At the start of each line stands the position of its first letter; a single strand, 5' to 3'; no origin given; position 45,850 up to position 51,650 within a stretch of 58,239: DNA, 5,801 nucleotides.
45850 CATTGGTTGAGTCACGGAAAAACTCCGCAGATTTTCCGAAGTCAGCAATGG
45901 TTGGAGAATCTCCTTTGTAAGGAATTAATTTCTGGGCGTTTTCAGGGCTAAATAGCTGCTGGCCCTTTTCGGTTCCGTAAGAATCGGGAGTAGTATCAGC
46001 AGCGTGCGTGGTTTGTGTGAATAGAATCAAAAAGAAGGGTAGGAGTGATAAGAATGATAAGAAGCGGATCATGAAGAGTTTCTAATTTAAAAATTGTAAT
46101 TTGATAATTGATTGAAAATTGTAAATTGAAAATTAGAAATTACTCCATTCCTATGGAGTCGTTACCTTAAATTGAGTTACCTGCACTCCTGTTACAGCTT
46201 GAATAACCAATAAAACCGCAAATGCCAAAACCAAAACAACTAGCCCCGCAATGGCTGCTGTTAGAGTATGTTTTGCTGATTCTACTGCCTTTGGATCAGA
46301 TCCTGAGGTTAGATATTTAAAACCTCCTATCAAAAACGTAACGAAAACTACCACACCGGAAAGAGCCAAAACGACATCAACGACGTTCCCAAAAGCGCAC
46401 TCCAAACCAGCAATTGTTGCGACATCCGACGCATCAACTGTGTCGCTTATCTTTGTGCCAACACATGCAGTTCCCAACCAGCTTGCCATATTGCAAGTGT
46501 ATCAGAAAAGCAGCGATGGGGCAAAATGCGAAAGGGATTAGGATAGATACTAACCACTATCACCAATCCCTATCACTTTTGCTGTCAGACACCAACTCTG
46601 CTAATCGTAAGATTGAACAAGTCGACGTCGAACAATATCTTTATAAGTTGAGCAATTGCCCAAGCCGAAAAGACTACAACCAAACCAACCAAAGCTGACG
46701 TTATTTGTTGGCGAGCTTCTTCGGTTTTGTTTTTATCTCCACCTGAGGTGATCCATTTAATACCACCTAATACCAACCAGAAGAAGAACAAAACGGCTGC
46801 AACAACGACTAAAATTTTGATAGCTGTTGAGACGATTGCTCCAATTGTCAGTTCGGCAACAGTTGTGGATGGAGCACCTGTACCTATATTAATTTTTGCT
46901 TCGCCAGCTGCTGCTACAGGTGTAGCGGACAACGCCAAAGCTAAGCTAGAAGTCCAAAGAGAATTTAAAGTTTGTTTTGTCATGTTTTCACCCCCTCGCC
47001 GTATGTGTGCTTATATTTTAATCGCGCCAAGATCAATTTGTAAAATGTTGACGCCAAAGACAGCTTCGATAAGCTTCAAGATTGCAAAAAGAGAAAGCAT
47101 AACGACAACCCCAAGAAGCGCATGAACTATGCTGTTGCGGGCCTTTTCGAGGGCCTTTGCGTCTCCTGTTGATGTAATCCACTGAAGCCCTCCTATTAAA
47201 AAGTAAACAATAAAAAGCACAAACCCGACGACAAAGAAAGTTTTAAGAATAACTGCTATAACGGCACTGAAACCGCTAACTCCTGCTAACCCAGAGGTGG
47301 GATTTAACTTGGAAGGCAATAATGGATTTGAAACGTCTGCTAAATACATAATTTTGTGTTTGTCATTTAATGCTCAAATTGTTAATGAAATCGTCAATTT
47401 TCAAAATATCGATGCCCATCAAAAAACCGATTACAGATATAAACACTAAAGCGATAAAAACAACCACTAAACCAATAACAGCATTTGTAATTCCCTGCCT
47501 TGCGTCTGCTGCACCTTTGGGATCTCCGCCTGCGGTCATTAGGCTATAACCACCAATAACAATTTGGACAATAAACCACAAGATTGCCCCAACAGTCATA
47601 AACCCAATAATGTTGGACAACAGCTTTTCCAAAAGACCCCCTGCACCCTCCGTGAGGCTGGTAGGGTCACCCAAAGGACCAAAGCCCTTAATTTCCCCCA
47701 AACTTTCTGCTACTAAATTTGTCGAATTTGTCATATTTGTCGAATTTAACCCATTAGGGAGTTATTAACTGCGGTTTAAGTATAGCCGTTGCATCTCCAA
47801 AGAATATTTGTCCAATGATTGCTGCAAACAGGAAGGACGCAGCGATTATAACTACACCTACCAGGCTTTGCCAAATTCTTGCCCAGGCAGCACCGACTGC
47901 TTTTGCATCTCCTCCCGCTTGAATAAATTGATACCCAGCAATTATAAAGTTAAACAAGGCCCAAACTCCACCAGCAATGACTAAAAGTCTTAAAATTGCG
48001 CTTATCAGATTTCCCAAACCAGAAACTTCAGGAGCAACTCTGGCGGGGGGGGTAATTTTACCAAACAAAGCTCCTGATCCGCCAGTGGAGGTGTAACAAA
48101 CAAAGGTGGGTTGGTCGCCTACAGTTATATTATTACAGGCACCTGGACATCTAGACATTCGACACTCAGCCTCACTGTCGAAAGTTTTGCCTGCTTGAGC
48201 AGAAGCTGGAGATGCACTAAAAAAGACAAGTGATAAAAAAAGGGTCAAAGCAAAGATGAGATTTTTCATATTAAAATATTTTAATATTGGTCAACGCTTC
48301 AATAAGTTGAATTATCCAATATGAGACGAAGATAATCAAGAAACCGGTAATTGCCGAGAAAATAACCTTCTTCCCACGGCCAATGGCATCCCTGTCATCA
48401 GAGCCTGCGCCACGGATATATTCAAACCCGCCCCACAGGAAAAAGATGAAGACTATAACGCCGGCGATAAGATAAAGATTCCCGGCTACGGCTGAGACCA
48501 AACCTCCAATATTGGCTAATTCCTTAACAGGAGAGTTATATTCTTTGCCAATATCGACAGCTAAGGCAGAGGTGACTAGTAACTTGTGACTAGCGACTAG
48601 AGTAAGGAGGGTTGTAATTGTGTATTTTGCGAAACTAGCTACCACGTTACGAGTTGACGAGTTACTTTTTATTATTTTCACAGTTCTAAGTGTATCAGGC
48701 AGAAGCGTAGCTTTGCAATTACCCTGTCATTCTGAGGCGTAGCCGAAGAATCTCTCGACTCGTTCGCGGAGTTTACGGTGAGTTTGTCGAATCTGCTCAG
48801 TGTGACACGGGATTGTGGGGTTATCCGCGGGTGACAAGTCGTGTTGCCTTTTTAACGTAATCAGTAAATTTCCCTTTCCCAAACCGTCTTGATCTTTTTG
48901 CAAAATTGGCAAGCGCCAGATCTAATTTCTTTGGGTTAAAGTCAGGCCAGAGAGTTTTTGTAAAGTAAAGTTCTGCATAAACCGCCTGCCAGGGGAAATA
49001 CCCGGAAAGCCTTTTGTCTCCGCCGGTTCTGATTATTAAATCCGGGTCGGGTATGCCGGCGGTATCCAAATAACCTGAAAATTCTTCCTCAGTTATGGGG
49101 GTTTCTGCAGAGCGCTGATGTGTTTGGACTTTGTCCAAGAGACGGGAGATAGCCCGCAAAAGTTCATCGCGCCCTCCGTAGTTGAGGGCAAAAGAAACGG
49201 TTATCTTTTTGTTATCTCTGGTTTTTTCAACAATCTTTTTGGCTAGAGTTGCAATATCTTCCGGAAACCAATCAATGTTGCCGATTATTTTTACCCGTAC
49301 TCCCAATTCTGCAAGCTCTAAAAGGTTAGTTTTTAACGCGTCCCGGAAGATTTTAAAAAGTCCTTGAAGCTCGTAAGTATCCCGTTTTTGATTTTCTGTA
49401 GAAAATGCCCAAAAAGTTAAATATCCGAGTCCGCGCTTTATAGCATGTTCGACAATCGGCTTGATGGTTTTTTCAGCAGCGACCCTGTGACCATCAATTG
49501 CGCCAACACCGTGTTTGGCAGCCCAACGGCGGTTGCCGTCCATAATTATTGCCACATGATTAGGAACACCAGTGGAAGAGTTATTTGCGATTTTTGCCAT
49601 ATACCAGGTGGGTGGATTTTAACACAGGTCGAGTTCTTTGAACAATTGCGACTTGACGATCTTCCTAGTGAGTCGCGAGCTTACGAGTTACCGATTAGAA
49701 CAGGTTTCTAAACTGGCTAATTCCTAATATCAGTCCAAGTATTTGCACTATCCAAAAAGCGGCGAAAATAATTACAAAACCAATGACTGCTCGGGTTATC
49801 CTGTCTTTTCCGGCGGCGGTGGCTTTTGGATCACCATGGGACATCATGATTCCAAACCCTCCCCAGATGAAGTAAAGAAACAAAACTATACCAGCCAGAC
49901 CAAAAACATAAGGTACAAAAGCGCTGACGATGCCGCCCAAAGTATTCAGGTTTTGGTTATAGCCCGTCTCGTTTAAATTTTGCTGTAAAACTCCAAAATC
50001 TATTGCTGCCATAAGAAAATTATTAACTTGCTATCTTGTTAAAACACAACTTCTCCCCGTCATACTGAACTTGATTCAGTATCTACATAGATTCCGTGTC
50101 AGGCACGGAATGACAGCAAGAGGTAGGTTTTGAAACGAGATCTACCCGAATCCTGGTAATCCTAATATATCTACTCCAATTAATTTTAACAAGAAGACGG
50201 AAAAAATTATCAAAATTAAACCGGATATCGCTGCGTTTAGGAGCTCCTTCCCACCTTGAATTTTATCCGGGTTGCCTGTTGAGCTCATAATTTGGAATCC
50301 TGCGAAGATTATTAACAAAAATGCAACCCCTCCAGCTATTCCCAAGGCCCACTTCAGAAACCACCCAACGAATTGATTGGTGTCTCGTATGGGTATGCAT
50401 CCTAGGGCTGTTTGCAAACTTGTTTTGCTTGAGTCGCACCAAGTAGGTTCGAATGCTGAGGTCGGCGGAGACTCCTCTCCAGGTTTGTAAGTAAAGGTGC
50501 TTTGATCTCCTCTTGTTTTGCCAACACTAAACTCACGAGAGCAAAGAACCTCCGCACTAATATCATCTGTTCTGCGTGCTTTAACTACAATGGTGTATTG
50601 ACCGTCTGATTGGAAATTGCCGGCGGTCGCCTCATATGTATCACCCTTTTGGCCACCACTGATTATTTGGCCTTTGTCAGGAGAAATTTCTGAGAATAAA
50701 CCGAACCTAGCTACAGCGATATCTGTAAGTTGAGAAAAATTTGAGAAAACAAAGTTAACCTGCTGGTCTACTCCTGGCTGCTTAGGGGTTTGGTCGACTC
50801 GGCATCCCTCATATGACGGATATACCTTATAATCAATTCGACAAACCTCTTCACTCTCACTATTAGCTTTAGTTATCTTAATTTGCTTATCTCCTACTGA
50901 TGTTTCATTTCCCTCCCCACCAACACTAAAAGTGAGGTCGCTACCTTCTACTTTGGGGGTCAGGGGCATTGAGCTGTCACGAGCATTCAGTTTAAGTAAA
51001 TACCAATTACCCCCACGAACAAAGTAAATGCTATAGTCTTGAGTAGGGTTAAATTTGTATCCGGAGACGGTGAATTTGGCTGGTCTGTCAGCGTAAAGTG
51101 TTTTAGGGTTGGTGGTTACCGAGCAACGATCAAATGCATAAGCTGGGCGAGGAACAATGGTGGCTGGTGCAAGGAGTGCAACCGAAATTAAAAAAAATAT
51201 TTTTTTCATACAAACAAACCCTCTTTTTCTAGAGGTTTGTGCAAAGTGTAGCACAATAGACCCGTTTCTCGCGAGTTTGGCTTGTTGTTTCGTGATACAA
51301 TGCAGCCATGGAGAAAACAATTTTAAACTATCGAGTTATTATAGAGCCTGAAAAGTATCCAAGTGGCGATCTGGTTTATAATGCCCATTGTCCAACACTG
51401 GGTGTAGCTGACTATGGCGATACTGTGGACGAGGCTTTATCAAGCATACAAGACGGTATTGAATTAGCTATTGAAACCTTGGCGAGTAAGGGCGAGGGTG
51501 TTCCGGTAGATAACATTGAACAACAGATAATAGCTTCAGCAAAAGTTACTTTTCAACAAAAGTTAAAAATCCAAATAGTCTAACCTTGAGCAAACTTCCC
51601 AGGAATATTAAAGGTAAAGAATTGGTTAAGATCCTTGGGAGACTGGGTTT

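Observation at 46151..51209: Array of eight paralogous pilin-module genes with a conserved C-terminal hairpin and divergent N-termini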

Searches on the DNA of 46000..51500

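Call 58: search_rna_families(source=window, start=46000, end=51500, threshold=evalue, max_evalue=1)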
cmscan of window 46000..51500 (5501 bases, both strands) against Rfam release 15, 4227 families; matches with E-value up to 1: 0.
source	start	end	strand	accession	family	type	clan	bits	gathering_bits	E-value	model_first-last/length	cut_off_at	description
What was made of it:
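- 50052..50121 (-): Twin-hairpin (Y-shaped) element in the p1-p2 spacer. No Rfam match (call 58).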

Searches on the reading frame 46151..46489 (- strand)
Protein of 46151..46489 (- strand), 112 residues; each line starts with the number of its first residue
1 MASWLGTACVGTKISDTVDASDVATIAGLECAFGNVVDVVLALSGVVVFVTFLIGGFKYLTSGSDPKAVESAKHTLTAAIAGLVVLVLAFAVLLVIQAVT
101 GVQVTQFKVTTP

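Call 3: search_protein_families(library=pfam, proteins=[window:46151-46489:-], max_evalue=1)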
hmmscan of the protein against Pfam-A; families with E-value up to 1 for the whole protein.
window:46151-46489:- (112 aa): 6 families
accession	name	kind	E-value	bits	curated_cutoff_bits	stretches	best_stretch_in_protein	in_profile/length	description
PF18895.5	T4SS_pilin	-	2.5e-09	37.5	26.6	1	34-91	10-66/71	Type IV secretion system pilin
PF19747.4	DUF6234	-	0.02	15.7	27.5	1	41-106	15-81/129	Family of unknown function (DUF6234)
PF02322.20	Cyt_bd_oxida_II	-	0.023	14.5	35.6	1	2-96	120-211/302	Cytochrome bd terminal oxidase subunit II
PF01127.27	Sdh_cyt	-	0.039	14.5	25.8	1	42-104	27-90/122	Succinate dehydrogenase/Fumarate reductase transmembrane subunit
PF17310.7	DUF5357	-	0.071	12.2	25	1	36-96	46-102/322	Family of unknown function (DUF5357)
PF19297.4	QcrA_N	-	0.26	11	27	1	40-95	62-117/222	QcrA subunit N-terminal region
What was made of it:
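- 46151..46489 (-): p8 pilin-like gene (112 aa). PF18895 37.5 bits (call 3).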

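Call 4: search_protein_families(library=ncbifam, proteins=[window:46151-46489:-], max_evalue=1)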
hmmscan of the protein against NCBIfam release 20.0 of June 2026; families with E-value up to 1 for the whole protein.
window:46151-46489:- (112 aa): 1 family
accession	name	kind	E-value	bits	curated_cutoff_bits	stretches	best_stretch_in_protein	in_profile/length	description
NF045849.1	ICE_MMCAP2_0565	equivalog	2e-05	24.2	40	1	39-96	19-76/80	Mbov_0395 family pilin-like conjugal transfer protein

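Call 22: find_homologous_proteins(query=A1, max_evalue=0.00001)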
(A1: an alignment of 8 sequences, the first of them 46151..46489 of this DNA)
Query A1 (8 sequences) (112 aa, profile of the alignment): 234 proteins with E <= 0.00001 among 8000 candidates; the best 120 are listed.
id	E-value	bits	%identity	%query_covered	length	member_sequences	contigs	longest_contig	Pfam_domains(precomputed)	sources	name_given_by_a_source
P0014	9.3e-33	130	98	100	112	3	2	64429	PF18895.6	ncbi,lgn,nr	ncbi:MAG: hypothetical protein HYW33_00515 [Candidatus Blackburnbacteria bacterium]|nr:hypothetical 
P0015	7.3e-31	124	87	100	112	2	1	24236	PF18895.6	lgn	-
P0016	5.6e-30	121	33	54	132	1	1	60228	PF18895.6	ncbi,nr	ncbi:MAG: hypothetical protein HY376_04070 [Candidatus Blackburnbacteria bacterium]|nr:hypothetical 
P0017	7.5e-30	121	33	54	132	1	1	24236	PF18895.6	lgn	-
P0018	9.7e-29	117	33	54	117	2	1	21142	PF18895.6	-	-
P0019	2.9e-28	116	39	41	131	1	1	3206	PF18895.6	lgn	-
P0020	4.1e-28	115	32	68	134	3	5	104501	PF18895.6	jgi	-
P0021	4.2e-28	115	34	66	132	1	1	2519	PF18895.6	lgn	-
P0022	3.3e-27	113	77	99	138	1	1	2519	PF18895.6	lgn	-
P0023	7.1e-27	111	28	60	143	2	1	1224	-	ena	-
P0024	9.1e-27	111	33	67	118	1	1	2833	PF18895.6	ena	-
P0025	9.6e-27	111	67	92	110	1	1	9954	PF18895.6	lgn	-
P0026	1.1e-26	111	33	67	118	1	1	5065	PF18895.6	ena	-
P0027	1.3e-26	111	37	54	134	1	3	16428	PF18895.6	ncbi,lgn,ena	ncbi:MAG: hypothetical protein AAB599_00835 [Patescibacteria group bacterium]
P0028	1.4e-26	110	35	54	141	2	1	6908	PF18895.6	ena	-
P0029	3.1e-26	109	35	61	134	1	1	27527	PF18895.6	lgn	-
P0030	6.8e-26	108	37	51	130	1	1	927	PF18895.6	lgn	-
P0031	8.3e-26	108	35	61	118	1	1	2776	PF18895.6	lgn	-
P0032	1.1e-25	108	33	89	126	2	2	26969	PF18895.6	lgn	-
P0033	1.3e-25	107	33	54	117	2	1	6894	PF18895.6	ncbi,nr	ncbi:MAG: hypothetical protein HYW33_04110, partial [Candidatus Blackburnbacteria bacterium]|nr:hypo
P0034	2.3e-25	107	29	88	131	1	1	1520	PF18895.6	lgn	-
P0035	2.3e-25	107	36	60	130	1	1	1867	PF18895.6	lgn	-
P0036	8.0e-25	105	33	59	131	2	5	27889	PF18895.6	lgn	-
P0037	8.7e-25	105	38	52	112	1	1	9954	PF18895.6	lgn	-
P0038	1.2e-24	104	32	68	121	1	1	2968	PF18895.6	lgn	-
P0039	1.4e-24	104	28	91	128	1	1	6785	PF18895.6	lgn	-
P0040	3.0e-24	103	27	81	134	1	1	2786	PF18895.6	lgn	-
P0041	3.1e-24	103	68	79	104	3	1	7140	PF18895.6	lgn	-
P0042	3.1e-24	103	34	65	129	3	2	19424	PF18895.6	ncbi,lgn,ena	-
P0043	3.8e-24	103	32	87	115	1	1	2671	PF18895.6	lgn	-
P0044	4.1e-24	103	39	44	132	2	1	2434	PF18895.6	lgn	-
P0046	6.1e-24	102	38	54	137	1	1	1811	PF18895.6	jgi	jgi:large-conductance mechanosensitive channel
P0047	8.0e-24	102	67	81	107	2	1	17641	PF18895.6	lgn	-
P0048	1.1e-23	101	27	88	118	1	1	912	PF18895.6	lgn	-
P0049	1.2e-23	101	32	59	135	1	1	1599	PF18895.6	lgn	-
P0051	1.3e-23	101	35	67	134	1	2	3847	PF18895.6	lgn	-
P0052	1.6e-23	101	29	88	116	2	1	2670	PF18895.6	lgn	-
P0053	1.8e-23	101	31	67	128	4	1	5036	PF18895.6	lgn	-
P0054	1.8e-23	100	33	67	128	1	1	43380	PF18895.6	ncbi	-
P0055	2.0e-23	100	31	66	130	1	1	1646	PF18895.6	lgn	-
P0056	2.0e-23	100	30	68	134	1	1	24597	PF18895.6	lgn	-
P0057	3.1e-23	100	30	68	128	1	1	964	PF18895.6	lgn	-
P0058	3.2e-23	100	67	81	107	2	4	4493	PF18895.6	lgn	-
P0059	3.2e-23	100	33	74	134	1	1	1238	PF18895.6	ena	-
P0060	3.5e-23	100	31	66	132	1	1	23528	PF18895.6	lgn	-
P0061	4.4e-23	99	29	76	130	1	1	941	PF18895.6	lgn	-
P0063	6.5e-23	99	30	68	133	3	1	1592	PF18895.6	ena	-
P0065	1.2e-22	98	26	61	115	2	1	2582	PF18895.6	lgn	-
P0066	1.3e-22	98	30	87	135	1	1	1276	PF18895.6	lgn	-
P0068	1.6e-22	97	34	54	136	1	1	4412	PF18895.6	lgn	-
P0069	1.6e-22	97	29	67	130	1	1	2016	PF18895.6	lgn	-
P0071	1.7e-22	97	29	67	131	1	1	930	PF18895.6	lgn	-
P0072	1.8e-22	97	30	65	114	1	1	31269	PF18895.6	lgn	-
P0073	2.0e-22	97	33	56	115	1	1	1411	PF18895.6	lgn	-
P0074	2.5e-22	97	32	76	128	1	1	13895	PF18895.6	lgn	-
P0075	3.5e-22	96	31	67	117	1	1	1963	PF18895.6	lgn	-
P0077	5.6e-22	96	29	67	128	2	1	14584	PF18895.6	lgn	-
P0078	5.7e-22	96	26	61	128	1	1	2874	PF18895.6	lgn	-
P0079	6.4e-22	95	38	46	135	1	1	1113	PF18895.6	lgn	-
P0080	6.7e-22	95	28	67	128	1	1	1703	PF18895.6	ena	-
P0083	1.5e-21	94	30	59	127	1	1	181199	PF18895.6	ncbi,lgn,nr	ncbi:MAG: hypothetical protein Q7S60_03600 [bacterium]|nr:hypothetical protein [bacterium]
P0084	1.7e-21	94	37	65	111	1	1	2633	PF18895.6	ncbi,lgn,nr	ncbi:hypothetical protein HY008_01370 [Candidatus Woesebacteria bacterium]|nr:hypothetical protein [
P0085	1.7e-21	94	63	99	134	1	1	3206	PF18895.6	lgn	-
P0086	1.9e-21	94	38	50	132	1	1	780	PF18895.6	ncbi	-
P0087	2.0e-21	94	28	82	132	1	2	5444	PF18895.6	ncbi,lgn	-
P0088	2.1e-21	94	38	65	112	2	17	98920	PF18895.6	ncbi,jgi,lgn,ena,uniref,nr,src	ncbi:hypothetical protein A3D00_05475 [Candidatus Woesebacteria bacterium RIFCSPHIGHO2_02_FULL_38_9]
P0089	2.5e-21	94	28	67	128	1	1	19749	PF18895.6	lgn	-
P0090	3.6e-21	93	29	67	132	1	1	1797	PF18895.6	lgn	-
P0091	4.1e-21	93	29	67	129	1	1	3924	PF18895.6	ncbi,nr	ncbi:MAG: pilin [bacterium]|nr:pilin [bacterium]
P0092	5.1e-21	93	25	68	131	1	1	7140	PF18895.6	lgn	-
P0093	7.0e-21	92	30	68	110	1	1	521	PF18895.6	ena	-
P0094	8.3e-21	92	27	89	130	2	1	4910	PF18895.6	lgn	-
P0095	9.4e-21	92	29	67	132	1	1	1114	PF18895.6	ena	-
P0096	1.1e-20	92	29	67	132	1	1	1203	PF18895.6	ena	-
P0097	1.1e-20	91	39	51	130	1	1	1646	PF18895.6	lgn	-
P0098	1.8e-20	91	28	89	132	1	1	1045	PF18895.6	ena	-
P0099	2.1e-20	91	39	54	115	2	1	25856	PF18895.6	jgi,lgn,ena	-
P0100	2.9e-20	90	24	68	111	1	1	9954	PF18895.6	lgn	-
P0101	3.0e-20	90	28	79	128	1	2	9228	PF18895.6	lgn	-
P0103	5.7e-20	89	28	67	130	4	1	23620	PF18895.6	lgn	-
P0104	6.0e-20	89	33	77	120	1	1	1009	PF18895.6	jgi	jgi:cytochrome bd-type quinol oxidase subunit 2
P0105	8.3e-20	89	27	85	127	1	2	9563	PF18895.6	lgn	-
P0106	8.4e-20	89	30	51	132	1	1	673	PF18895.6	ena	-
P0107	1.3e-19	88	35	63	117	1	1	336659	PF18895.6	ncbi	ncbi:MAG: pilin [Candidatus Shapirobacteria bacterium]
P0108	2.9e-19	87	27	85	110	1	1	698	PF18895.6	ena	-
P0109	3.1e-19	87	35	87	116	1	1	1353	PF18895.6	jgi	-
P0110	1.1e-18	85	34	37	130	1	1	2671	PF18895.6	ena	-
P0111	1.8e-18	84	28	94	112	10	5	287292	PF26067.1,PF18895.6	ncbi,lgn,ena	-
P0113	5.2e-18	83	38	61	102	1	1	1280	PF18895.6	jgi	-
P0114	7.3e-18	82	41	58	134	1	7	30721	PF18895.6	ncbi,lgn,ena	-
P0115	8.1e-18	82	39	41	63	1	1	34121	PF18895.6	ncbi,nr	ncbi:MAG: hypothetical protein HYW33_00510, partial [Candidatus Blackburnbacteria bacterium]|nr:hypo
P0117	1.9e-17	81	39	58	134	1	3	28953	PF18895.6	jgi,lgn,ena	-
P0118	3.7e-17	80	30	57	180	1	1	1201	PF18895.6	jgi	jgi:hypothetical protein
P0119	5.0e-17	80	28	54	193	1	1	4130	PF18895.6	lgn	-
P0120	9.1e-17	79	36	39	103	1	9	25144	PF18895.6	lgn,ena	-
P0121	1.9e-16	78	28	73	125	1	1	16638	PF18895.6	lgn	-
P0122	2.7e-16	77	39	50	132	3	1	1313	PF18895.6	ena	-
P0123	2.9e-16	77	36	50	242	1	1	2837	PF18895.6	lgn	-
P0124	3.1e-16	77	34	52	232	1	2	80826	PF18895.6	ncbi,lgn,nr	ncbi:MAG TPA: pilin [Candidatus Saccharimonadales bacterium]|nr:pilin [Candidatus Saccharimonadales 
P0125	3.6e-16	77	30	50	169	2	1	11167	PF18895.6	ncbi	-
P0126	3.9e-16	77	36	54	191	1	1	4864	PF18895.6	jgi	-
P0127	8.2e-16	76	38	50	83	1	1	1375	PF18895.6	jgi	jgi:hypothetical protein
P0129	2.8e-15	74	32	50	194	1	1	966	PF18895.6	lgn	-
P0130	3.4e-15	74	34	57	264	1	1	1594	PF18895.6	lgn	-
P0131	4.7e-15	73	30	60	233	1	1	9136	PF18895.6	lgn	-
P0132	6.0e-15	73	46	56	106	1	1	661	PF18895.6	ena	-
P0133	6.1e-15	73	41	50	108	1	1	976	PF18895.6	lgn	-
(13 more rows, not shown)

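Call 35: search_protein_representatives(alignment_id=A1)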
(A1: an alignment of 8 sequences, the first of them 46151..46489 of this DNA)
Query: 8 sequences, 113 profile positions. Proteins with E-value up to 0.001 (for the whole library): 86468; up to 1e-10: 16724; up to 1e-30: 99. The best 150 are listed.
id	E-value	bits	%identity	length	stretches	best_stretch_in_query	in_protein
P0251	5.7e-67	239.0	-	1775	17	23-96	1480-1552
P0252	6.0e-64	229.2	-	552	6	29-97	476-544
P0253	3.2e-59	214.0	-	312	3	29-106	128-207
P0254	1.4e-58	212.0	-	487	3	22-106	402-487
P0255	1.5e-57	208.6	-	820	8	30-95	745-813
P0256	1.5e-55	202.2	-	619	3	31-106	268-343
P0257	2.4e-55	201.5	-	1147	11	25-109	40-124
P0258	4.0e-55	200.8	-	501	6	16-96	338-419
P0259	1.6e-54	198.8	-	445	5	30-97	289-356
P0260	1.9e-53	195.4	-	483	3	25-103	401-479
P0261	9.4e-53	193.2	-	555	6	32-97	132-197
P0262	1.7e-52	192.3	-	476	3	27-107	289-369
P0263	1.0e-50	186.6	-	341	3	25-108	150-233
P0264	9.2e-50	183.5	-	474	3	23-106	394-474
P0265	2.9e-49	181.9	-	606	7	52-99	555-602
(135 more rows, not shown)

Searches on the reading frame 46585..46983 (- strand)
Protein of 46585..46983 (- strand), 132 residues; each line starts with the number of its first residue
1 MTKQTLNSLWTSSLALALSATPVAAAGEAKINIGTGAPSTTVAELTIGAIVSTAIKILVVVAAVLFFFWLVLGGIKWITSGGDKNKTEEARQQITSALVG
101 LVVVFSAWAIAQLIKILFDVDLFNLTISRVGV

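Call 3: search_protein_families(library=pfam, proteins=[window:46585-46983:-], max_evalue=1)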
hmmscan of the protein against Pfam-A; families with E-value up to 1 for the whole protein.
window:46585-46983:- (132 aa): 5 families
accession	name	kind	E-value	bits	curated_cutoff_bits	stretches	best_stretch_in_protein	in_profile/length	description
PF18895.5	T4SS_pilin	-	4.6e-11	43.1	26.6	1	51-114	12-71/71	Type IV secretion system pilin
PF06664.17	WLS-like_TM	-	0.0035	17.2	28.3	1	50-110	148-207/247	Wntless-like, transmembrane domain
PF05987.18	DUF898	-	0.019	14.5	28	1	43-129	173-256/336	Bacterial protein of unknown function (DUF898)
PF01741.23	MscL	-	0.055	14.2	27.4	1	31-89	57-102/123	Large-conductance mechanosensitive channel, MscL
PF04478.17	Mid2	-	0.12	12.6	23.2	1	17-82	21-85/150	Mid2 like cell wall stress sensor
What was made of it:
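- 46585..46983 (-): p7 pilin-like gene (132 aa; signal peptide; best Shine-Dalgarno; candidate major subunit). PF18895 43.1 bits (call 3).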

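Call 4: search_protein_families(library=ncbifam, proteins=[window:46585-46983:-], max_evalue=1)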
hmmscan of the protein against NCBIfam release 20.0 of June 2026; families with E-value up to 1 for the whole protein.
window:46585-46983:- (132 aa): 2 families
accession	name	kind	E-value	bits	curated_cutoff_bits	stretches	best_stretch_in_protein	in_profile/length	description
NF045849.1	ICE_MMCAP2_0565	equivalog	1.8e-06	27.5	40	1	46-115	8-77/80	Mbov_0395 family pilin-like conjugal transfer protein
NF045848.1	MMCAP2_0566_fam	domain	0.02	14.2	90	1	51-119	54-125/322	MMCAP2_0566 family conjugal transfer protein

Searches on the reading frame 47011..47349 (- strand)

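Call 3: search_protein_families(library=pfam, proteins=[window:47011-47349:-], max_evalue=1)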
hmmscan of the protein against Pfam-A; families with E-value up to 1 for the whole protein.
window:47011-47349:- (112 aa): 3 families
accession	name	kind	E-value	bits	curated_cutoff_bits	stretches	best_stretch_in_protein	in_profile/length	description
PF18895.5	T4SS_pilin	-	3e-05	24.5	26.6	1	25-91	3-68/71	Type IV secretion system pilin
PF17310.7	DUF5357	-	0.012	14.7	25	1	4-89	12-94/322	Family of unknown function (DUF5357)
PF01312.24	Bac_export_2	-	0.015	15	24.4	1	13-92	114-196/335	FlhB HrpN YscU SpaS Family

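Call 4: search_protein_families(library=ncbifam, proteins=[window:47011-47349:-], max_evalue=1)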
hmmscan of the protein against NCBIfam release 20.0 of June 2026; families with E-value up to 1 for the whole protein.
window:47011-47349:- (112 aa): 3 families
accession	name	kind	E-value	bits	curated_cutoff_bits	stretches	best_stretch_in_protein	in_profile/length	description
NF045849.1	ICE_MMCAP2_0565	equivalog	0.00024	20.7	40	1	29-96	11-78/80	Mbov_0395 family pilin-like conjugal transfer protein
NF010229.0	PRK13682.1-4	equivalog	0.0027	17.7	52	1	20-53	19-49/53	hypothetical protein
NF010234.0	PRK13682.2-5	equivalog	0.01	16.2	70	1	20-52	16-48/57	hypothetical protein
